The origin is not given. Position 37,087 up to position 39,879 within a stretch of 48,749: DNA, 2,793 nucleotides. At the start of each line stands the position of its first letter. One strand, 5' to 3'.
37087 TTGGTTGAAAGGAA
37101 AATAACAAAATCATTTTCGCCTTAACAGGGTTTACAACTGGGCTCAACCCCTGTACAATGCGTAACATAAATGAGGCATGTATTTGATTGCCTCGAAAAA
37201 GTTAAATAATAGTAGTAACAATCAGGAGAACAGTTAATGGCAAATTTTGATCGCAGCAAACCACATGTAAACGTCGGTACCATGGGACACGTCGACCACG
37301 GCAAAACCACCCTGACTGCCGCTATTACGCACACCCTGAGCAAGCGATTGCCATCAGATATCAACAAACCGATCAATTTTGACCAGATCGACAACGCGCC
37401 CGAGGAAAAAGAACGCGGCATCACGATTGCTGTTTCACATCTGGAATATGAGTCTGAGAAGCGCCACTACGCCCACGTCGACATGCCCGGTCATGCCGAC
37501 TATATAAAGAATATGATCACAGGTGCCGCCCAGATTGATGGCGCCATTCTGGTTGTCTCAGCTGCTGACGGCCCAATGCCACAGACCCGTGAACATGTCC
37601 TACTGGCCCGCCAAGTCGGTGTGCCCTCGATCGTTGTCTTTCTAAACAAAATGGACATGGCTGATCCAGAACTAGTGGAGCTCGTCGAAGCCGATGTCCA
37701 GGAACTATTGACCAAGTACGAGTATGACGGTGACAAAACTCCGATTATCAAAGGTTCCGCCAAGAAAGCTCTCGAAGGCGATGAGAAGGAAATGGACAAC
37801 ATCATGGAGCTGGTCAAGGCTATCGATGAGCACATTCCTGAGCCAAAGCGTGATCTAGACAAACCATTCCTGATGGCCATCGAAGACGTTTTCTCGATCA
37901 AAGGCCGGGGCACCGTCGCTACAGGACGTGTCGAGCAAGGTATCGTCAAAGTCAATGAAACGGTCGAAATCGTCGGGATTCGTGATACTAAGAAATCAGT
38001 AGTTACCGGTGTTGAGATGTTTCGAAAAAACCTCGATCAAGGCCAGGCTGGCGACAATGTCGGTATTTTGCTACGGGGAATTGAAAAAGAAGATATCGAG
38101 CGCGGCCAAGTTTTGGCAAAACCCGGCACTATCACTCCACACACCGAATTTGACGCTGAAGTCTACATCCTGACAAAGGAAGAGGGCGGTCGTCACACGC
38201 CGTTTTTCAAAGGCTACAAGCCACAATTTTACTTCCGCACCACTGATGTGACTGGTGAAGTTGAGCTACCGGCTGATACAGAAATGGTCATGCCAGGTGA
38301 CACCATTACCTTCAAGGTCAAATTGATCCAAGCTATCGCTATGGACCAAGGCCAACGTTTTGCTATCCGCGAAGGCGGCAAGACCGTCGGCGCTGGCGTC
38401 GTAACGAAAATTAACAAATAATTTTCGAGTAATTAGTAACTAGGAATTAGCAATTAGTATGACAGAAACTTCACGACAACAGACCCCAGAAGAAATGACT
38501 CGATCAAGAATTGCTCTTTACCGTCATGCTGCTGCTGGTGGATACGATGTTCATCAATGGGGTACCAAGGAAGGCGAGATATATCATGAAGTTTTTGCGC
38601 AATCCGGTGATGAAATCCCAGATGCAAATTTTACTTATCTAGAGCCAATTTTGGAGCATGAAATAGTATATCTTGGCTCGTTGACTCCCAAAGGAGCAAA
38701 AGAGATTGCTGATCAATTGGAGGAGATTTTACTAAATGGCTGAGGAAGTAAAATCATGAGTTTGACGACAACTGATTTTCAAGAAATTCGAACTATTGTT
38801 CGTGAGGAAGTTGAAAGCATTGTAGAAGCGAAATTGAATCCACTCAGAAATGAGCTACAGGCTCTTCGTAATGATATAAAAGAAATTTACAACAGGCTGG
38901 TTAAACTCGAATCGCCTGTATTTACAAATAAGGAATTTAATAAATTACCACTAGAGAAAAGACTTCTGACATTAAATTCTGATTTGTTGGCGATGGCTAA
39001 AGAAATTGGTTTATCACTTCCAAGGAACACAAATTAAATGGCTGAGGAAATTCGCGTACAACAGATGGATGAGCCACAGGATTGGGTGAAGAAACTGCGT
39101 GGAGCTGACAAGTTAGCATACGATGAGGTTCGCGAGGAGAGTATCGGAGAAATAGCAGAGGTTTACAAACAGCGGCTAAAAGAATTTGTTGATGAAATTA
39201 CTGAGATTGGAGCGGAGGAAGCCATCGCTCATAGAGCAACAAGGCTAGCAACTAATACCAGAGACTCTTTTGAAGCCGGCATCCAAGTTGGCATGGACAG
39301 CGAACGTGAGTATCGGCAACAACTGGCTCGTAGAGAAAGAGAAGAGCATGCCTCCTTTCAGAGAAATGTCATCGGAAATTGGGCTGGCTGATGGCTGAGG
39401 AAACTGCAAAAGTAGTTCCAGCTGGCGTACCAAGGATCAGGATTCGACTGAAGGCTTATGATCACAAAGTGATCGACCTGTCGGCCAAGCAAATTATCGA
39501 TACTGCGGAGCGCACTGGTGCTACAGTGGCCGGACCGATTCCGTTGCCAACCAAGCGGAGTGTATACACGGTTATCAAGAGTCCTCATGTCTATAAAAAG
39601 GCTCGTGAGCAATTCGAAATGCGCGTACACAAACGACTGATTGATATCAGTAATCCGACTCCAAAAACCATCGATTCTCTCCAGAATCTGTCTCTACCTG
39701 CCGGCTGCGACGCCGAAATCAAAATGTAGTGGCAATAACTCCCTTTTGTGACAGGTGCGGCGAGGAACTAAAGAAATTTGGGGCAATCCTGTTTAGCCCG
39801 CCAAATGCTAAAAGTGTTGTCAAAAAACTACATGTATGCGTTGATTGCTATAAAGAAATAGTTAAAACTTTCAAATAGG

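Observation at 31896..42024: Core translation operon (rpsL-rpsG-fusA-tuf-rpsJ-rplC) is interrupted at every junction by same-strand orphan ORFs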

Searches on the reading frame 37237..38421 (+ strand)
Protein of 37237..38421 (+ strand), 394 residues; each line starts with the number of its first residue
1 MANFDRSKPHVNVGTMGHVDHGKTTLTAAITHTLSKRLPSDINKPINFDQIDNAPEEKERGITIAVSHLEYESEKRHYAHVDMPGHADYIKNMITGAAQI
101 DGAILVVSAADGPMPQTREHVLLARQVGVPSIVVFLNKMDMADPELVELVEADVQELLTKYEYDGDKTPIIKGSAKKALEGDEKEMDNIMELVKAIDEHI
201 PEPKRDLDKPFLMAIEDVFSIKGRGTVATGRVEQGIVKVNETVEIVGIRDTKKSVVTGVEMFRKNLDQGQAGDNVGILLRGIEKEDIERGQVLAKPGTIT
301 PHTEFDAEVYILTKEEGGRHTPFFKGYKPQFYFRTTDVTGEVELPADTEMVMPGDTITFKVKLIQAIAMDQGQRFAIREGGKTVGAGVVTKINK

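Call 8: find_related_loci(query=window:37237-38418:+, collection=genome_contigs, flank=10000)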
Query window:37237-38418:+ (394 aa) in genome_contigs; peptide patterns used: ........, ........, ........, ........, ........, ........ (x = any residue, [..] = any of these).
600 stretches matched a pattern (row limit reached: there are more); 600 encode a relative of the query (tblastn E <= 1e-3); the best 80 are kept; 80 distinct loci.
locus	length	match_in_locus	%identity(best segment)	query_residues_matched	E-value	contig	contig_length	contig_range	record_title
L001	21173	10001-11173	85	3-394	0e+0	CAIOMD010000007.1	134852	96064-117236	uncultured Candidatus Saccharibacteria bacterium isolate AM-lipid-02-D3_bin-0353 genome assembly, contig: bin-0353:07/13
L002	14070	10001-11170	85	4-394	0e+0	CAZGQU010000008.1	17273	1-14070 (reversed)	MAG TPA_asm: uncultured Candidatus Saccharibacteria bacterium isolate SRP144015_co1_132 genome assembly, contig: NODE_16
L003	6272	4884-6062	83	1-394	0e+0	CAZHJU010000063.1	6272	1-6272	MAG TPA_asm: uncultured Bordetella sp. isolate SRP344714_co1_340 genome assembly, contig: NODE_21320_length_6272_cov_6.3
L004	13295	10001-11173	82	3-394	0e+0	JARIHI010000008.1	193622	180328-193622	MAG: Candidatus Saccharibacteria bacterium isolate CullarsAll.DT.34 k141_973205, whole genome shotgun sequence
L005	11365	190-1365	81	2-394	0e+0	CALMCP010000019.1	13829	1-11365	MAG TPA_asm: uncultured Candidatus Saccharibacteria bacterium isolate ERR3519523_bin.44_CONCOCT_v1.1_MAG genome assembly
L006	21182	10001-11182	80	1-394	0e+0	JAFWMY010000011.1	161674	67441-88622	Candidatus Saccharibacteria bacterium isolate RGIG5886 Sheep_Jejunum-4__c898, whole genome shotgun sequence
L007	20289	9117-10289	81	3-394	0e+0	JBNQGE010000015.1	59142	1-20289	MAG: Candidatus Saccharibacteria bacterium isolate Bin_28 c_000000000048, whole genome shotgun sequence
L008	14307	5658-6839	80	1-394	0e+0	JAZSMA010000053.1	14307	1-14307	MAG: Candidatus Nanosyncoccus sp. isolate T1900044555_TS20190021.MAGScoT_cleanbin_000122 SGB_297_k141_2051432, whole gen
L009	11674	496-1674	81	1-394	0e+0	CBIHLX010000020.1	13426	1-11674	MAG TPA_asm: uncultured bacterium isolate SRR17255031_binner123_Refined_24 genome assembly, contig: ERZ27337142.507, who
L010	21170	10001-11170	83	4-394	0e+0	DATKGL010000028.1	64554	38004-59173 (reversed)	MAG TPA_asm: Patescibacteria group bacterium isolate SMAG_U14550 k141_22823, whole genome shotgun sequence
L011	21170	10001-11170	81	4-394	0e+0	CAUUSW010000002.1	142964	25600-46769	MAG TPA_asm: uncultured Candidatus Saccharibacteria bacterium isolate SRR23388465_bin.18_MetaWRAP_v1.3_MAG genome assemb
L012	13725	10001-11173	80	3-394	0e+0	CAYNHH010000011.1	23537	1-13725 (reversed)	MAG TPA_asm: uncultured Candidatus Saccharibacteria bacterium isolate SRP170004_co1_35 genome assembly, contig: NODE_325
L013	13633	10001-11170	80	4-394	0e+0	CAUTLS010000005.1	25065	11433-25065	MAG TPA_asm: uncultured Candidatus Saccharibacteria bacterium isolate DRR247342_bin.3_MetaWRAP_v1.3_MAG genome assembly,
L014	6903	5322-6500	79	1-394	0e+0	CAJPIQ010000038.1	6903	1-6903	Candidatus Saccharibacteria bacterium isolate ERZ1645002-mag-bin.1 genome assembly, contig: ERZ1645002-mag-bin.41, whole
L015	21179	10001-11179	76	1-394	0e+0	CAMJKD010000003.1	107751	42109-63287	MAG: uncultured Candidatus Saccharibacteria bacterium isolate SRR12081301_bin.45_metaWRAP_v1.3_MAG genome assembly, cont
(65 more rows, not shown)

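Call 18: find_encoding_contigs(protein=window:37237-38421:+, flank=10000, max_places=10)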
Protein window:37237-38421:+ (394 aa): 1 contig read that carries it; 1 place shown.
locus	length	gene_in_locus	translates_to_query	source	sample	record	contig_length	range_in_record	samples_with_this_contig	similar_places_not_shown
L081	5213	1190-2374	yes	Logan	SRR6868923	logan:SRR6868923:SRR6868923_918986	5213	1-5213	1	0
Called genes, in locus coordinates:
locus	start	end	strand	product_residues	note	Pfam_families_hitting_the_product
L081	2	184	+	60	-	?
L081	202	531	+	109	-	-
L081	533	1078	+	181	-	-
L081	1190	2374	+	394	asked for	PF00009:GTP_EFTU, PF03144:GTP_EFTU_D2, PF03143:GTP_EFTU_D3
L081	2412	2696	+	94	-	-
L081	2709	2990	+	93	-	-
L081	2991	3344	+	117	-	-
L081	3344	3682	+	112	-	PF00338:Ribosomal_S10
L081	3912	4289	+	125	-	-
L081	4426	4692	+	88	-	-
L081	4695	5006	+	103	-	-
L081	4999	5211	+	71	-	?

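Call 21: find_related_loci(query=window:37237-38418:+, collection=metagenome_contigs, flank=10000)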
Query window:37237-38418:+ (394 aa) in metagenome_contigs; peptide patterns used: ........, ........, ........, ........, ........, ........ (x = any residue, [..] = any of these).
600 stretches matched a pattern (row limit reached: there are more); 600 encode a relative of the query (tblastn E <= 1e-3); the best 80 are kept; 80 distinct loci.
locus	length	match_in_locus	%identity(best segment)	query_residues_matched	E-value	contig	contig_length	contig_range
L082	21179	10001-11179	89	1-394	0e+0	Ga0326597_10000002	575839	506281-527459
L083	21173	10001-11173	82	2-393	0e+0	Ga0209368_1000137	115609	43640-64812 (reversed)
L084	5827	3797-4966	83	4-394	0e+0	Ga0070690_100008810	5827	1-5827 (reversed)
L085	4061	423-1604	81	1-394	0e+0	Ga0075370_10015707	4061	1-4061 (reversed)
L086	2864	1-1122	86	20-394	0e+0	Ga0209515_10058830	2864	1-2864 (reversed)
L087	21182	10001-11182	79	1-394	0e+0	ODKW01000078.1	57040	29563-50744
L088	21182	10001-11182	78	1-394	0e+0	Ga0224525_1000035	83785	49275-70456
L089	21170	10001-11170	81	4-394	0e+0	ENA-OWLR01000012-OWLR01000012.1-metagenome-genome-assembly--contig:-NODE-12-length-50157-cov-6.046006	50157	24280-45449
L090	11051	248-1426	78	1-394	0e+0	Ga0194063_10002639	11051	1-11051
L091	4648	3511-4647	78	1-380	0e+0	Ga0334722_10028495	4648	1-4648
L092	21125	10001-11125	80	4-379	0e+0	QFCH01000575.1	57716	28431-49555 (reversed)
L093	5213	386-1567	74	3-394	0e+0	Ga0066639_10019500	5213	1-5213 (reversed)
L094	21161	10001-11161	74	4-392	0e+0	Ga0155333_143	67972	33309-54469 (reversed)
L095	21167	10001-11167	73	4-392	0e+0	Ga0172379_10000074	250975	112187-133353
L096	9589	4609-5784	73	4-394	0e+0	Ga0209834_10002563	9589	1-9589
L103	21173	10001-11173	86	3-394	0e+0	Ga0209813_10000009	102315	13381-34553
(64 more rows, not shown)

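Call 67: search_protein_families(library=pfam, max_evalue=0.00001, proteins=[L006:6117-8762:-, L013:6085-8133:-, L013:8124-9809:+, L001:12909-14534:-, L001:14687-16267:+, L008:6894-8318:-, L015:4718-6133:+, L015:15831-17147:+, L103:11285-12751:+, L005:2984-3907:+])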
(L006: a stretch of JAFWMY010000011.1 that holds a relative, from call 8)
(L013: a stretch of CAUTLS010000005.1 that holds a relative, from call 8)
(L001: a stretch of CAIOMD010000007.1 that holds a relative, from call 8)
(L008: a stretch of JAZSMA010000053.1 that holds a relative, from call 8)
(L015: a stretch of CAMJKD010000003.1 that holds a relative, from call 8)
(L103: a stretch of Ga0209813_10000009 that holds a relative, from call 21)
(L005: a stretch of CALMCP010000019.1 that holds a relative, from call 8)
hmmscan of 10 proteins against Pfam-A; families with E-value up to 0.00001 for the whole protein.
L006:6117-8762:- (881 aa): 3 families
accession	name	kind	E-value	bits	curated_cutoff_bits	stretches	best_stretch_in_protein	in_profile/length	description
PF18202.7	TQ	-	4.1e-44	150.5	23.8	2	588-705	2-126/127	T-Q ester bond containing domain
PF17802.7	SpaA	-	4e-28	97.9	23.1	2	327-436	2-90/91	Prealbumin-like fold domain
PF20610.3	TED_2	-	1.2e-08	35.4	27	1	46-169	2-120/131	Thioester domain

L013:6085-8133:- (682 aa): 3 families
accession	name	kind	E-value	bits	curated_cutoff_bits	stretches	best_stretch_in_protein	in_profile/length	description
PF00128.31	Alpha-amylase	-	8.2e-18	65.3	22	1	219-289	25-94/446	Alpha amylase, catalytic domain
PF02806.24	Alpha-amylase_C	-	1.8e-17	63.9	21.2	1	596-678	7-92/95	Alpha amylase, C-terminal all-beta domain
PF02922.24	CBM_48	-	3.5e-13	50.1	22.4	1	77-156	2-83/83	Carbohydrate-binding module 48 (Isoamylase N-terminal domain)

L013:8124-9809:+ (562 aa): 0 families

L001:12909-14534:- (541 aa): 1 family
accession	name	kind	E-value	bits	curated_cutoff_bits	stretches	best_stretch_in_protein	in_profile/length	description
PF09924.15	LPG_synthase_C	-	1.3e-49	169.4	27.5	1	229-517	4-298/298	Phosphatidylglycerol lysyltransferase, C-terminal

L001:14687-16267:+ (527 aa): 2 families
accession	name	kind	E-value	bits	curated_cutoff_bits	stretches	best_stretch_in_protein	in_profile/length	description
PF06418.20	CTP_synth_N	-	4.6e-112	374.1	26.1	1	4-265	1-264/265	CTP synthase N-terminus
PF00117.34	GATase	-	5.9e-32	111.3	22.8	1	303-525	3-189/190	Glutamine amidotransferase class-I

L008:6894-8318:- (474 aa): 0 families

L015:4718-6133:+ (472 aa): 1 family
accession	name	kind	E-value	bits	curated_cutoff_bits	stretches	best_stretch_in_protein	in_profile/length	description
PF00128.31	Alpha-amylase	-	1.2e-78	265.8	22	1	13-391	13-392/446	Alpha amylase, catalytic domain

L015:15831-17147:+ (439 aa): 1 family
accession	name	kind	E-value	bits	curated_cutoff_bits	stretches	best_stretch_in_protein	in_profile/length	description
PF00709.27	Adenylsucc_synt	-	1.2e-29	103.8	27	1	14-374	8-345/416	Adenylosuccinate synthetase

L103:11285-12751:+ (489 aa): 0 families

L005:2984-3907:+ (308 aa): 2 families
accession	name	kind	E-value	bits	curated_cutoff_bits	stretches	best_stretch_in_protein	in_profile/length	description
PF00056.29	Ldh_1_N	-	6.4e-40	136.9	27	1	5-143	2-141/141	lactate/malate dehydrogenase, NAD binding domain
PF02866.23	Ldh_1_C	-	1.7e-27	96.9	22.6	1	146-305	1-168/174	lactate/malate dehydrogenase, alpha/beta C-terminal domain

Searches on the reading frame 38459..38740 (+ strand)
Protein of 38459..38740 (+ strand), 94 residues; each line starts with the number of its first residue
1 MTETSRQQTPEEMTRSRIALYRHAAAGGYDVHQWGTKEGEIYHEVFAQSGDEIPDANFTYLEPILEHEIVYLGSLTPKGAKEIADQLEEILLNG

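Call 6: search_protein_families(library=pfam, max_evalue=1, proteins=[window:38459-38740:+])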
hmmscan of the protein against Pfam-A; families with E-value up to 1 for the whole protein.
window:38459-38740:+ (94 aa): 1 family
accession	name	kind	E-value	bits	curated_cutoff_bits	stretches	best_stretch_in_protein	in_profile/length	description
PF25219.1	Znf_Tenuivirus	-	0.24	12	27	1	45-66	45-66/73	Zinc finger, Tenuivirus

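Call 33: search_protein_families(library=phrogs, max_evalue=0.01, proteins=[window:38459-38740:+])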
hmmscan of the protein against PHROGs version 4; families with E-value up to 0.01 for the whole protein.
window:38459-38740:+ (94 aa): 0 families

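Call 55: search_protein_families(library=padloc, max_evalue=0.01, proteins=[window:38459-38740:+])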
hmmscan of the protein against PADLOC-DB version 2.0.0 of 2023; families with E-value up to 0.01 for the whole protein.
window:38459-38740:+ (94 aa): 0 families

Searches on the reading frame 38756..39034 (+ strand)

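Call 6: search_protein_families(library=pfam, max_evalue=1, proteins=[window:38756-39034:+])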
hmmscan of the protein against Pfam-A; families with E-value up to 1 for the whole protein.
window:38756-39034:+ (93 aa): 9 families
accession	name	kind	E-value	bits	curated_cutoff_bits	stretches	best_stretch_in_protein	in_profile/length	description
PF07200.18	Mod_r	-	0.013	15.9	30.1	1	6-53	29-75/146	Modifier of rudimentary (Mod(r)) protein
PF20570.3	DUF6779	-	0.016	16.2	28.1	1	12-55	59-101/108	Domain of unknown function (DUF6779)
PF06705.16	SF-assemblin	-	0.023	14.5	30.6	1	7-68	60-121/247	SF-assemblin/beta giardin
PF19065.6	P8_CR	-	0.045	14.2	26.9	1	9-67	64-122/124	Minor capsid protein P8 central region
PF17749.6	MIP-T3_C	-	0.056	13.9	25.8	1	20-60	105-145/154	Microtubule-binding protein MIP-T3 C-terminal region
PF19111.5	DUF5798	-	0.11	13.2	27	1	25-55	22-52/89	Family of unknown function (DUF5798)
PF20369.3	DUF6664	-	0.2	12.7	27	1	11-53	9-51/105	Family of unknown function (DUF6664)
PF01434.24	Peptidase_M41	-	0.21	11.9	29.9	1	9-63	138-190/191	Peptidase family M41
PF18265.6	Nas2_N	-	0.23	11.8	23.2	1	30-49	52-71/79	Nas2 N_terminal domain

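Call 33: search_protein_families(library=phrogs, max_evalue=0.01, proteins=[window:38756-39034:+])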
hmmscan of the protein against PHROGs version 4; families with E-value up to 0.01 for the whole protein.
window:38756-39034:+ (93 aa): 1 family
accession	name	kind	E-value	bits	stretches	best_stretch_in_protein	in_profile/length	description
phrog_7330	-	unknown function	0.0032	18.8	1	10-55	27-72/82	-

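Call 55: search_protein_families(library=padloc, max_evalue=0.01, proteins=[window:38756-39034:+])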
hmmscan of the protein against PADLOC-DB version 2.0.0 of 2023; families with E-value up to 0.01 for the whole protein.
window:38756-39034:+ (93 aa): 0 families

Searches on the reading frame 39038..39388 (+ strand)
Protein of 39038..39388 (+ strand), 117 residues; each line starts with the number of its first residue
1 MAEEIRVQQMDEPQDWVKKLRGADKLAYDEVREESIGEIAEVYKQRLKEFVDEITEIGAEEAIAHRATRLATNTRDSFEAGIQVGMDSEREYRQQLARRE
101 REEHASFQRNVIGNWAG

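Call 6: search_protein_families(library=pfam, max_evalue=1, proteins=[window:39038-39388:+])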
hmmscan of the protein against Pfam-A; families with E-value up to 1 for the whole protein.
window:39038-39388:+ (117 aa): 3 families
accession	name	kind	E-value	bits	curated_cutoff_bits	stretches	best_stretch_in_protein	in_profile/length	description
PF12178.13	INCENP_N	-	0.087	13.3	25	1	37-55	4-22/36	Chromosome passenger complex (CPC) protein INCENP N terminal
PF14677.12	FANCI_S3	-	0.11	12.6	25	1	39-81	111-151/216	FANCI solenoid 3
PF17202.10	sCache_3_3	-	0.17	12.7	28.8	1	48-95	7-54/107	Single cache domain 3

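Call 33: search_protein_families(library=phrogs, max_evalue=0.01, proteins=[window:39038-39388:+])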
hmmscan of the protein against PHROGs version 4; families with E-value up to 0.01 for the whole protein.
window:39038-39388:+ (117 aa): 0 families

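Call 55: search_protein_families(library=padloc, max_evalue=0.01, proteins=[window:39038-39388:+])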
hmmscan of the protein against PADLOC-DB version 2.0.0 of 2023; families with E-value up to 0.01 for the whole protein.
window:39038-39388:+ (117 aa): 0 families

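Call 73: find_related_loci(query=window:39038-39388:+, collection=viral_contigs, flank=3000)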
Query window:39038-39388:+ (117 aa) in viral_contigs; peptide patterns used: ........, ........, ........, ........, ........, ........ (x = any residue, [..] = any of these).
13 stretches matched a pattern, but none encodes a relative of the query by tblastn (E <= 1e-3).

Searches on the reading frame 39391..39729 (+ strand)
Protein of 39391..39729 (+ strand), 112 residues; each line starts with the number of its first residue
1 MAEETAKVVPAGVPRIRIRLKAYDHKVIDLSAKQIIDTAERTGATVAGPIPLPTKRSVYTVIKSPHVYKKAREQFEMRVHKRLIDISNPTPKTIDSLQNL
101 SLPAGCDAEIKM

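Call 50: find_encoding_contigs(protein=window:39391-39729:+, flank=10000, max_places=10)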
Protein window:39391-39729:+ (112 aa): 1 contig read that carries it; 1 place shown.
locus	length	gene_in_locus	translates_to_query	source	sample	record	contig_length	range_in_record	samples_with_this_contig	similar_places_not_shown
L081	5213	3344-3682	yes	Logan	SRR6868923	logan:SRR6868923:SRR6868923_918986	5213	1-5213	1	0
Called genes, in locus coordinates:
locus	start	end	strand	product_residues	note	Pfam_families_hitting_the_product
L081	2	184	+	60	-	?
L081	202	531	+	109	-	-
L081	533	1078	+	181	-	-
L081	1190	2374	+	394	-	PF00009:GTP_EFTU, PF03144:GTP_EFTU_D2, PF03143:GTP_EFTU_D3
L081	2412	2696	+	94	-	-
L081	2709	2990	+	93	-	-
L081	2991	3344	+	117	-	-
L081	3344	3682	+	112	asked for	PF00338:Ribosomal_S10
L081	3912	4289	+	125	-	-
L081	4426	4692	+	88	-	-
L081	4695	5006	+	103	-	-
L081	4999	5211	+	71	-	?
